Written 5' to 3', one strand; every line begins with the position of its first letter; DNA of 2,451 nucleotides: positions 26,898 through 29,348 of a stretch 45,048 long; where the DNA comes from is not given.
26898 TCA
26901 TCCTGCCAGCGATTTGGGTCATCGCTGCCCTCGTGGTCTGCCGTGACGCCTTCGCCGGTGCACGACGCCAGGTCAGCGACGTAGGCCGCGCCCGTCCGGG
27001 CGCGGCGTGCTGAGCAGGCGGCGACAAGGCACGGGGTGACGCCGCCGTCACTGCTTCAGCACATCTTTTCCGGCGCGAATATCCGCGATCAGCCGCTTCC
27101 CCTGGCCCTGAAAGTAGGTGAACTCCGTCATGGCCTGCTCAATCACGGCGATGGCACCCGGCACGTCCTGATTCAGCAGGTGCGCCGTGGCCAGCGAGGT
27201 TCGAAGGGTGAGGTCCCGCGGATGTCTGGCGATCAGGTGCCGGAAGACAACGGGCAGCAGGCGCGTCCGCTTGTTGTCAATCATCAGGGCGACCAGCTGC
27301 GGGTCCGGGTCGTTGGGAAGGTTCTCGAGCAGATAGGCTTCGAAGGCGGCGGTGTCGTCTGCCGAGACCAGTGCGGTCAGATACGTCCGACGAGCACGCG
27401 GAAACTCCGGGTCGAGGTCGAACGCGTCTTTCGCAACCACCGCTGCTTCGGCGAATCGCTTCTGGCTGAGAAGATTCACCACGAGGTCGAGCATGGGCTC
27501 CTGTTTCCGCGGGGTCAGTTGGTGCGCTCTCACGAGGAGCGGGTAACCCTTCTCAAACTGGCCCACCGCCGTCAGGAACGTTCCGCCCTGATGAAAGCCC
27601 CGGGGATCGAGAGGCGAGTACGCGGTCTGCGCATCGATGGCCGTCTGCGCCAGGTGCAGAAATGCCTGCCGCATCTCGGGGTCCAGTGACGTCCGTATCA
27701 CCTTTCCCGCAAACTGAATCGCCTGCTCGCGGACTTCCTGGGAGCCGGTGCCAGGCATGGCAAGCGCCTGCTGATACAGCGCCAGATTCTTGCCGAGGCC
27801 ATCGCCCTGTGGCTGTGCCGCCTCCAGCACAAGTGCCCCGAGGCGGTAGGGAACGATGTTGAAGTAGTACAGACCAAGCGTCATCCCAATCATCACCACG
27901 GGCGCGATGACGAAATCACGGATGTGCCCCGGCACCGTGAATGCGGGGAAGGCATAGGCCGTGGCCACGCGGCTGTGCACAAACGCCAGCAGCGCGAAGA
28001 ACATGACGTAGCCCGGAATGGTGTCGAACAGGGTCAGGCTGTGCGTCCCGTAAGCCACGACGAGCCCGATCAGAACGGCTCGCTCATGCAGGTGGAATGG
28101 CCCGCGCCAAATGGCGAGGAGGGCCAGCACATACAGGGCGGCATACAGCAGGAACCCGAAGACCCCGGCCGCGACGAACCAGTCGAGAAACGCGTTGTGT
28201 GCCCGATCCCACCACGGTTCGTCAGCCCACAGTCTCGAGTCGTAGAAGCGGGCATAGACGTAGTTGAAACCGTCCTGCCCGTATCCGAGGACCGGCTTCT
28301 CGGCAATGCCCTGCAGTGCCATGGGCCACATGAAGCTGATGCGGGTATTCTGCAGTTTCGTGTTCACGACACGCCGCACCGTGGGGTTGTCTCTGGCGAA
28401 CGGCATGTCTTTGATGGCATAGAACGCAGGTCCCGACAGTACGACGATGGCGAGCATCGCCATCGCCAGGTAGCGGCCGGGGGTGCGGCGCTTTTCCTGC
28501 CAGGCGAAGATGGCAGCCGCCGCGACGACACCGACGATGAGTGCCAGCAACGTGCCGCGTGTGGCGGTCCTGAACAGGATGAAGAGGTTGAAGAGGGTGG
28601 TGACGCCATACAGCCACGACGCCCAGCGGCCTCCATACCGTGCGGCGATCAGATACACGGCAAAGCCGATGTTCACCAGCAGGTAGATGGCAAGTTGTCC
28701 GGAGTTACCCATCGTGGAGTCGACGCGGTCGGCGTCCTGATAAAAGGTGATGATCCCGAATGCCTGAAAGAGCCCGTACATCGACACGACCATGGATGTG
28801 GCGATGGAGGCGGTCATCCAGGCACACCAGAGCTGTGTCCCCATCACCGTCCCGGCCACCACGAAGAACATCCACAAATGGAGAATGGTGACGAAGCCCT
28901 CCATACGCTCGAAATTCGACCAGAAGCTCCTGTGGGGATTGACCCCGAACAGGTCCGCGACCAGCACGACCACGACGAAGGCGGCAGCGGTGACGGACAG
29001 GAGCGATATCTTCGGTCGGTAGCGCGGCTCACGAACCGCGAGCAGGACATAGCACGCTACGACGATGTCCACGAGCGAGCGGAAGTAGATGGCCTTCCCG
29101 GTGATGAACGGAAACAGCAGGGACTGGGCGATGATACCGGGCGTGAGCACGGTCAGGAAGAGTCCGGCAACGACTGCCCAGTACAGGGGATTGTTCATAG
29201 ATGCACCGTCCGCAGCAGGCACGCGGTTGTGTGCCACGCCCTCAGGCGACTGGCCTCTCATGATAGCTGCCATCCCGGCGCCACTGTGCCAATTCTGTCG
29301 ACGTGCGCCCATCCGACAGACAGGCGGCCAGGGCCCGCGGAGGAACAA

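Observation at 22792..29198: Outward-facing module: MsbA/PglK-type exporter, membrane GT2, GT-C protein and Wzy_C-TPR, a candidate lipid-linked glycan flipping and transfer system (possibly protein O-glycosylation)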

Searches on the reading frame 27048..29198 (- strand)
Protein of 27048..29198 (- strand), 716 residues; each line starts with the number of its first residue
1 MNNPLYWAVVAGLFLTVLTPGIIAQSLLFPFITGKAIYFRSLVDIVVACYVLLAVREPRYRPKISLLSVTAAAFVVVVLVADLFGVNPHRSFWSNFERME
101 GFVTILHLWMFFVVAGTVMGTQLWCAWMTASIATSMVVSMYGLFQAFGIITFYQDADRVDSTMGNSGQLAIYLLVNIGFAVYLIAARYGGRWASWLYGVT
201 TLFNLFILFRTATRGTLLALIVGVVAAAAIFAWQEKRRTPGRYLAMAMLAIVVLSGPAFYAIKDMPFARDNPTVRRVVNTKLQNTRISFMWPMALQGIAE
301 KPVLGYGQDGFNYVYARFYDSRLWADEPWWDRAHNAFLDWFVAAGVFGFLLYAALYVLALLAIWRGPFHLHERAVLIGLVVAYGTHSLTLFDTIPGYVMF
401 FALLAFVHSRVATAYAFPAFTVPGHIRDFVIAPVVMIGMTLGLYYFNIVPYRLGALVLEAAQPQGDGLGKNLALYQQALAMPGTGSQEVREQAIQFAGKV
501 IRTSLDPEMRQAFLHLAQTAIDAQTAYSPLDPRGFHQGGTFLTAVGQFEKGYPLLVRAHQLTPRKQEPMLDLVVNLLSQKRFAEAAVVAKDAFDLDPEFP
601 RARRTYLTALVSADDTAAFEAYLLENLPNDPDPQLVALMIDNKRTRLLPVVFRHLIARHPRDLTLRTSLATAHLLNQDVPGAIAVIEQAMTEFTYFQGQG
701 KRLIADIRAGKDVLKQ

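Call 6: search_protein_families(library=pfam, proteins=[window:27048-29198:-], max_evalue=0.01)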
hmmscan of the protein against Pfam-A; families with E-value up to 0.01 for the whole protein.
window:27048-29198:- (716 aa): 3 families
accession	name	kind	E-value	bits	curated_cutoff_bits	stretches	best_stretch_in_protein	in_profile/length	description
PF04932.20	Wzy_C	-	1.8e-21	76.9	31.7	1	201-352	3-148/149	O-Antigen ligase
PF14559.12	TPR_19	-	1.9e-09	38.1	25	1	576-639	1-65/68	Tetratricopeptide repeat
PF13428.12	TPR_14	-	0.00073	20.4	23.5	0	572-606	7-41/44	Tetratricopeptide repeat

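Call 7: search_protein_families(library=ncbifam, proteins=[window:27048-29198:-], max_evalue=0.01)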
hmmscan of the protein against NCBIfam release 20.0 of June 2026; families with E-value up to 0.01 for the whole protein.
window:27048-29198:- (716 aa): 1 family
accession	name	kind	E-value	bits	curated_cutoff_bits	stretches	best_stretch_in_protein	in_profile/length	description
TIGR02917.1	PEP_TPR_lipo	equivalog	0.00021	19.3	312.2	0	546-635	547-639/899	XrtA/PEP-CTERM system TPR-repeat protein PrsT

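Call 13: find_homologous_proteins(query=window:27048-29198:-, max_evalue=0.00001)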
Query window:27048-29198:- (716 aa): 2574 proteins with E <= 0.00001 among 8000 candidates; the best 120 are listed.
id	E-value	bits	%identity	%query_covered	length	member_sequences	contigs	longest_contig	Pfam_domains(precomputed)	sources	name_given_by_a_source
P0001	0.0e+0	1609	100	100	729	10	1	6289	PF14559.13,PF04932.21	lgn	-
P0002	1.3e-269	915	55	100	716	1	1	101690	PF14559.13,PF00515.35,PF13428.13,PF07719.24,PF04932.21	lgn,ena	-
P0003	2.7e-266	904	54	100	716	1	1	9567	PF14559.13,PF23914.2,PF13428.13,PF07719.24,PF04932.21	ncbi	-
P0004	5.0e-244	830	51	99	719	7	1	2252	PF14559.13,PF13414.13,PF00515.35,PF13428.13,PF07719.24,PF04932.21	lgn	-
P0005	4.1e-211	721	46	100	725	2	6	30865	PF14559.13,PF13432.13,PF13428.13,PF07719.24,PF04932.21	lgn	-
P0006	4.4e-206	705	44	100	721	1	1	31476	PF14559.13,PF23914.2,PF13414.13,PF13424.13,PF13432.13,PF13428.13,PF07719.24,PF04932.21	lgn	-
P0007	1.9e-204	699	44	100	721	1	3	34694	PF14559.13,PF23914.2,PF13414.13,PF13432.13,PF13428.13,PF07719.24,PF04932.21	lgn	-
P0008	1.0e-200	687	41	74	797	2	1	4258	PF14559.13,PF23914.2,PF07719.24,PF04932.21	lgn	-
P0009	2.0e-195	669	49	85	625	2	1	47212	PF04932.21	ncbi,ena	-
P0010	2.3e-185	636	46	85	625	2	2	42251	PF04932.21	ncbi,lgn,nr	ncbi:MAG: O-antigen ligase family protein [Candidatus Pacebacteria bacterium]|nr:O-antigen ligase fa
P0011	3.1e-181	623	43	90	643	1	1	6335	PF14559.13,PF04932.21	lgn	-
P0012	1.3e-175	604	37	72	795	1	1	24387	PF25063.1,PF13414.13,PF13176.13,PF13428.13,PF14559.13,PF13371.13,PF00515.35,PF13424.13,PF13432.13,PF13181.13,PF07719.24,PF04932.21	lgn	-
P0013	4.1e-169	582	36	99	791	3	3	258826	PF14559.13,PF13371.13,PF00515.35,PF12895.14,PF13424.13,PF13428.13,PF13181.13,PF07719.24,PF04932.21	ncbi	-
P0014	1.8e-144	501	36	99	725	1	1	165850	PF13431.13,PF23914.2,PF13176.13,PF13428.13,PF14559.13,PF00515.35,PF12895.14,PF13424.13,PF21033.5,PF13432.13,PF13181.13,PF14561.13,PF07719.24,PF04932.21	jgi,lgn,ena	-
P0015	4.0e-140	487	37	99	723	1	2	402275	PF14559.13,PF23914.2,PF13414.13,PF00515.35,PF13424.13,PF13432.13,PF13428.13,PF13181.13,PF07719.24,PF04932.21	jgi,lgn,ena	-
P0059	1.1e-130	455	36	99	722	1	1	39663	PF14559.13,PF23914.2,PF00515.35,PF13424.13,PF21033.5,PF13428.13,PF13181.13,PF14561.13,PF07719.24,PF04932.21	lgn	-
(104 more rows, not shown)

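Call 14: find_encoding_contigs(protein=P0002, flank=10000, max_places=2)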
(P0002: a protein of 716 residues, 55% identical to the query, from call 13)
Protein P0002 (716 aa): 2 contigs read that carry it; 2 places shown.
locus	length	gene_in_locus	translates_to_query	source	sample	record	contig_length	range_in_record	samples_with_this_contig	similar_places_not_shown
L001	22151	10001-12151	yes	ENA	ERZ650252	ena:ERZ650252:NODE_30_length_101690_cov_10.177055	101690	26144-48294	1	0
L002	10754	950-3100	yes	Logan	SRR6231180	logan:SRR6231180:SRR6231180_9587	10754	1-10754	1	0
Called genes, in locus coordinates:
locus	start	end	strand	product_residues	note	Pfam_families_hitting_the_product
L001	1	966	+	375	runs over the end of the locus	PF13477:Glyco_trans_4_2 (faint), PF13439:Glyco_transf_4, PF13579:Glyco_trans_4_4 (weak), PF20706:GT4-conflict (weak), PF00534:Glycos_transf_1, PF13692:Glyco_trans_1_4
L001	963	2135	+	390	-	PF13477:Glyco_trans_4_2, PF13439:Glyco_transf_4, PF13579:Glyco_trans_4_4, PF20706:GT4-conflict (weak), PF00534:Glycos_transf_1, PF13692:Glyco_trans_1_4, PF13524:Glyco_trans_1_2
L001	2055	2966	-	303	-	-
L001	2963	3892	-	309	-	PF00535:Glycos_transf_2, PF10111:Glyco_tranf_2_2, PF13641:Glyco_tranf_2_3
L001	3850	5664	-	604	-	PF13522:GATase_6, PF13537:GATase_7, PF00733:Asn_synthase, PF06508:QueC (faint)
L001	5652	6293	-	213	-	PF05050:Methyltransf_21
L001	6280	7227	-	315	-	PF08003:Methyltransf_9, PF13489:Methyltransf_23, PF13649:Methyltransf_25, PF13847:Methyltransf_31, PF08241:Methyltransf_11, PF08242:Methyltransf_12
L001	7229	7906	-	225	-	PF13489:Methyltransf_23, PF08241:Methyltransf_11, PF08242:Methyltransf_12 (weak), PF13649:Methyltransf_25 (weak), PF13847:Methyltransf_31 (faint)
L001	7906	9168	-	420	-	PF00005:ABC_tran, PF14524:Wzt_C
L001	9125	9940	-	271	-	PF01061:ABC2_membrane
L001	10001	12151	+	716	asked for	PF04932:Wzy_C, PF00515:TPR_1 (faint), PF14559:TPR_19 (faint), PF07719:TPR_2 (faint), PF13428:TPR_14 (faint)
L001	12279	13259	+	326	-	PF01565:FAD_binding_4, PF02873:MurB_C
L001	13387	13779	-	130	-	-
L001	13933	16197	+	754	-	PF07517:SecA_DEAD, PF01043:SecA_PP_bind, PF21090:P-loop_SecA, PF07516:SecA_SW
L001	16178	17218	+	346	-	PF01594:AI-2E_transport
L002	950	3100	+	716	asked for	PF04932:Wzy_C, PF00515:TPR_1 (faint), PF14559:TPR_19 (faint), PF07719:TPR_2 (faint), PF13428:TPR_14 (faint)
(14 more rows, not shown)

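Call 15: find_encoding_contigs(protein=P0005, flank=10000, max_places=2)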
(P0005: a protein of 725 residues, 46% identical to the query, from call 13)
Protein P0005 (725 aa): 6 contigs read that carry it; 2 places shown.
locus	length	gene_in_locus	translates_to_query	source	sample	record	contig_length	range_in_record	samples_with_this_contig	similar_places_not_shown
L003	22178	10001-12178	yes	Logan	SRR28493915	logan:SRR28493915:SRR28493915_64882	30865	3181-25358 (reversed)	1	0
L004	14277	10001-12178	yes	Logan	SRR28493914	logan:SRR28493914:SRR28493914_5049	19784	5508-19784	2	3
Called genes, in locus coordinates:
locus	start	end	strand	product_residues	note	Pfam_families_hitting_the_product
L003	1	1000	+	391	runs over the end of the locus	PF00534:Glycos_transf_1, PF13692:Glyco_trans_1_4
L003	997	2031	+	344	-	PF00534:Glycos_transf_1, PF13692:Glyco_trans_1_4, PF13524:Glyco_trans_1_2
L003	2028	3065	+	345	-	PF01075:Glyco_transf_9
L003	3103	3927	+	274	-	PF13489:Methyltransf_23, PF08241:Methyltransf_11 (weak)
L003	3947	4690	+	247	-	PF01128:IspD (faint), PF02348:CTP_transf_3, PF12804:NTP_transf_3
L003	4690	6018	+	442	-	-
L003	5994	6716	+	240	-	PF13489:Methyltransf_23, PF07021:MetW, PF13847:Methyltransf_31 (weak), PF08241:Methyltransf_11 (weak), PF08242:Methyltransf_12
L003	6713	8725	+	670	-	PF01408:GFO_IDH_MocA, PF00389:2-Hacid_dh, PF02826:2-Hacid_dh_C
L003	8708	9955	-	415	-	PF01943:Polysacc_synt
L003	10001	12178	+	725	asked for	PF04932:Wzy_C, PF07719:TPR_2 (faint), PF13432:TPR_16 (faint), PF13428:TPR_14 (faint), PF14559:TPR_19 (faint)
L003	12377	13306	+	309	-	PF01565:FAD_binding_4, PF02873:MurB_C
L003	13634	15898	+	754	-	PF07517:SecA_DEAD, PF01043:SecA_PP_bind, PF21090:P-loop_SecA, PF07516:SecA_SW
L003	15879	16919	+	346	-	PF01594:AI-2E_transport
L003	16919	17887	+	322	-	PF01018:GTP1_OBG, PF03193:RsgA_GTPase (faint), PF01926:MMR_HSR1, PF02421:FeoB_N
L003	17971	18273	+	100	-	-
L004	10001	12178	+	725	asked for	PF04932:Wzy_C, PF07719:TPR_2 (faint), PF13432:TPR_16 (faint), PF13428:TPR_14 (faint), PF14559:TPR_19 (faint)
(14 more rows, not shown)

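Call 17: search_solved_structures(query=window:27048-29198:-, max_evalue=10, show_alignments=2)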
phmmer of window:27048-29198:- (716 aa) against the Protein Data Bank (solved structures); distinct sequences matched with E-value up to 10: 7.
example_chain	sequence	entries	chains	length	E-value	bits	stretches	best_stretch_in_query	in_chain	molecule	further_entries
9qhb_A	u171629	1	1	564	0.0081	17.9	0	535-597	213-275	Engineered tetratricopeptide repeat protein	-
11td_R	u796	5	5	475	0.025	16.3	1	336-449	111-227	C-C chemokine receptor type 4,Soluble cytochrome b562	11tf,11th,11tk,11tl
8bu0_A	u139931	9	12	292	0.21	13.2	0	528-598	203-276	Consensus tetratricopeptide repeat protein | Crystal structure of an 8-repeat consensus TPR superhelix with Zinc. | Monomer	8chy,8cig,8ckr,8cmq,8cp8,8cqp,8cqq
9qhc_A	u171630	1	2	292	0.63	11.6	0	529-600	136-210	Engineered tetratricopeptide repeat protein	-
5bqk_A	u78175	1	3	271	0.85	11.2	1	603-658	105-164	ICP27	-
4yxp_A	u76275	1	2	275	0.9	11.1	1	603-658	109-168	mRNA export factor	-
4y6c_A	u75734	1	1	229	1.5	10.4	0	650-690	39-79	ANSERINA PUTATIVE KINESIN LIGHT chain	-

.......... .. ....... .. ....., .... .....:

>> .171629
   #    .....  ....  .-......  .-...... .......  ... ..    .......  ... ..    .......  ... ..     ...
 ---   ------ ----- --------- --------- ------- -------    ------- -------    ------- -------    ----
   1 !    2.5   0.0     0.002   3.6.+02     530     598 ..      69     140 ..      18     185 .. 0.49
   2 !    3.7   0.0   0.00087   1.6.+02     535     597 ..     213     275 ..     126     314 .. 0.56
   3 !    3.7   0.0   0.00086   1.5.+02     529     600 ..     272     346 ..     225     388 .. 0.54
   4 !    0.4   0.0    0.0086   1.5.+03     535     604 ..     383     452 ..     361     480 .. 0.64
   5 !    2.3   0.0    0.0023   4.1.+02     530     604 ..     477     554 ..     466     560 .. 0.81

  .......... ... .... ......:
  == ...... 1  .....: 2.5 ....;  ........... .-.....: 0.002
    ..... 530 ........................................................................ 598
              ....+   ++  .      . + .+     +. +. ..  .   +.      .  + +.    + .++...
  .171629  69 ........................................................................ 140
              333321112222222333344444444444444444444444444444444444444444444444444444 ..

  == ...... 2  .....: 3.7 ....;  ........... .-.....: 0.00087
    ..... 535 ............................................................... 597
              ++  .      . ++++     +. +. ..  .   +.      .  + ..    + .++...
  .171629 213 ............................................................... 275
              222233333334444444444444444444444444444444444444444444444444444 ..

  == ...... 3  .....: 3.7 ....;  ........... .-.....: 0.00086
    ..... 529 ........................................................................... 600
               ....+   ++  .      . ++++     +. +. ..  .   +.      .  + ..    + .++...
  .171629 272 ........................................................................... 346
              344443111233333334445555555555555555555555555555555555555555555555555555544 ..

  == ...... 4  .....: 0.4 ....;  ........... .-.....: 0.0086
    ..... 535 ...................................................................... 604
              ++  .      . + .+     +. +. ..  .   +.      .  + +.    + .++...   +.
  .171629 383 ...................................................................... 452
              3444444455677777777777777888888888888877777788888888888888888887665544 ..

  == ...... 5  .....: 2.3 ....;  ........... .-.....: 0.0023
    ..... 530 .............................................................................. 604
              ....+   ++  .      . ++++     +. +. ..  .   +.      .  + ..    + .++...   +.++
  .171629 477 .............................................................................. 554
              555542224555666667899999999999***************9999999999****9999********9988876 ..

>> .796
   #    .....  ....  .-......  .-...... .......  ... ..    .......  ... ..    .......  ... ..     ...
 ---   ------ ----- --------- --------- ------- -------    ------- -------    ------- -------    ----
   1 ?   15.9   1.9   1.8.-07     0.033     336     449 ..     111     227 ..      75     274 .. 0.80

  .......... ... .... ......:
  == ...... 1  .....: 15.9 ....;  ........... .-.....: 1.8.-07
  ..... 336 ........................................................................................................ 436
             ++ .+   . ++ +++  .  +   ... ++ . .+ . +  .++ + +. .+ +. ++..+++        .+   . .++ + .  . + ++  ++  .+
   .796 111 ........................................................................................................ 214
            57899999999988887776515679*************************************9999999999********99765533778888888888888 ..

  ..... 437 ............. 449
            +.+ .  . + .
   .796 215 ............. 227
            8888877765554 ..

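Call 18: find_related_loci(query=window:27048-29198:-, collection=genome_contigs, flank=10000)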
Query window:27048-29198:- (716 aa) in genome_contigs; peptide patterns used: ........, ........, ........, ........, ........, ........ (x = any residue, [..] = any of these).
599 stretches matched a pattern (row limit reached: there are more); 568 encode a relative of the query (tblastn E <= 1e-3); the best 80 are kept; 80 distinct loci.
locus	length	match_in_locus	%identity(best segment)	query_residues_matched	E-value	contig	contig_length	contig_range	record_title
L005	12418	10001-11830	49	1-606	0e+0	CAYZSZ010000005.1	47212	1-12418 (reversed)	MAG TPA_asm: uncultured Candidatus Saccharibacteria bacterium isolate SRP133034_co1_256 genome assembly, contig: NODE_52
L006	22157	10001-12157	35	2-709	4e-138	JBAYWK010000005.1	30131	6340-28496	MAG: Candidatus Paceibacterota bacterium isolate SO_2016_LW3_81 scaffold02287_LW162_2016, whole genome shotgun sequence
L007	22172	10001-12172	34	1-711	8e-133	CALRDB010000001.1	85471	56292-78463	MAG: Candidatus Nomurabacteria bacterium isolate MaH-04nov19-108 genome assembly, contig: MaH-04nov19-C405, whole genome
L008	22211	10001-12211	32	20-711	1e-132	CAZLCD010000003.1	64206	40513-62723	MAG TPA_asm: uncultured Candidatus Saccharibacteria bacterium isolate SRP286056_co1_436 genome assembly, contig: NODE_41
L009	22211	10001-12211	33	2-709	2e-129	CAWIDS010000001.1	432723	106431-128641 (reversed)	MAG: Candidatus Nomurabacteria bacterium isolate MFD01223.bin.1.26 genome assembly, contig: contig_18623, whole genome s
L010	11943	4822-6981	36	5-711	2e-129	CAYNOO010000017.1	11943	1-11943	MAG TPA_asm: uncultured Candidatus Saccharibacteria bacterium isolate SRP193066_co1_20 genome assembly, contig: NODE_484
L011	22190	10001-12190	32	1-708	4e-129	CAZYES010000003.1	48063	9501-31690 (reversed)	MAG TPA_asm: uncultured Candidatus Saccharibacteria bacterium isolate binchicken_co153_50 genome assembly, contig: NODE_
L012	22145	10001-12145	35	8-712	6e-129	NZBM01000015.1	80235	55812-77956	MAG: bacterium isolate ARS1360 MHASMcontig_214924, whole genome shotgun sequence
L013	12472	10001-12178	36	1-712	5e-127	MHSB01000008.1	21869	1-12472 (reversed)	MAG: Candidatus Taylorbacteria bacterium RIFCSPLOWO2_01_FULL_50_130 rifcsplowo2_01_scaffold_14235, whole genome shotgun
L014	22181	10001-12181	36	2-711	2e-126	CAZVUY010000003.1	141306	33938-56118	MAG TPA_asm: uncultured Candidatus Saccharibacteria bacterium isolate SRP300315_co1_63 genome assembly, contig: NODE_50_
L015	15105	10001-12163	33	1-712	2e-126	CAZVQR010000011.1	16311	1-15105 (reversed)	MAG TPA_asm: uncultured Candidatus Saccharibacteria bacterium isolate SRP178908_co1_346 genome assembly, contig: NODE_23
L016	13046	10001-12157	31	1-712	2e-126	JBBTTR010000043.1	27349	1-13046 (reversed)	MAG: Patescibacteria group bacterium isolate H52-bin007_1 H52_bin007_1_000000000043, whole genome shotgun sequence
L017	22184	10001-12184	32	1-710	4e-126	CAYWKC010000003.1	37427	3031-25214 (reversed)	MAG TPA_asm: uncultured Candidatus Saccharibacteria bacterium isolate SRP178699_co1_634 genome assembly, contig: NODE_10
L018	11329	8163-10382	33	1-712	5e-126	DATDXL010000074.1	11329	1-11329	MAG TPA_asm: Candidatus Paceibacterota bacterium isolate SMAG_U8138 k141_2000919, whole genome shotgun sequence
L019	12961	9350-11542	37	5-711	3e-125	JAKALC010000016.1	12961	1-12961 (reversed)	MAG: bacterium isolate WY5.bin108 NODE_8207_length_12961_cov_1.092956, whole genome shotgun sequence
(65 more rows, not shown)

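Call 26: find_encoding_contigs(protein=P0003, flank=10000, max_places=1)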
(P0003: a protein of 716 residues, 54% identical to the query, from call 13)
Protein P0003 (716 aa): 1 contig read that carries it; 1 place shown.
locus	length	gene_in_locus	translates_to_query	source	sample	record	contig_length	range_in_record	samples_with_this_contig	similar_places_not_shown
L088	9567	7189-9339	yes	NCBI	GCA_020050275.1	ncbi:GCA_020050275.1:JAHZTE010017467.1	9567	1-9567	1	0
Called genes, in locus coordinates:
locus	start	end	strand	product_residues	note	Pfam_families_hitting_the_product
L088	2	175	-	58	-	?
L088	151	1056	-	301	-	PF00535:Glycos_transf_2, PF10111:Glyco_tranf_2_2, PF13641:Glyco_tranf_2_3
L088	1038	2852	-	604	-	PF13522:GATase_6, PF13537:GATase_7, PF00733:Asn_synthase, PF06508:QueC (weak)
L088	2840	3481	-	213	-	PF05050:Methyltransf_21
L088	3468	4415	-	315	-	PF08003:Methyltransf_9, PF13489:Methyltransf_23, PF13649:Methyltransf_25, PF13847:Methyltransf_31, PF08241:Methyltransf_11, PF08242:Methyltransf_12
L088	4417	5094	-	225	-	PF13489:Methyltransf_23, PF08241:Methyltransf_11, PF08242:Methyltransf_12 (weak), PF13649:Methyltransf_25, PF13847:Methyltransf_31 (weak)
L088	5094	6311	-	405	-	PF00005:ABC_tran, PF14524:Wzt_C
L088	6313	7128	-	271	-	PF01061:ABC2_membrane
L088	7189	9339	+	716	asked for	PF04932:Wzy_C, PF13428:TPR_14 (faint), PF23914:TPR_CcmH_CycH (faint), PF14559:TPR_19 (faint), PF07719:TPR_2 (faint)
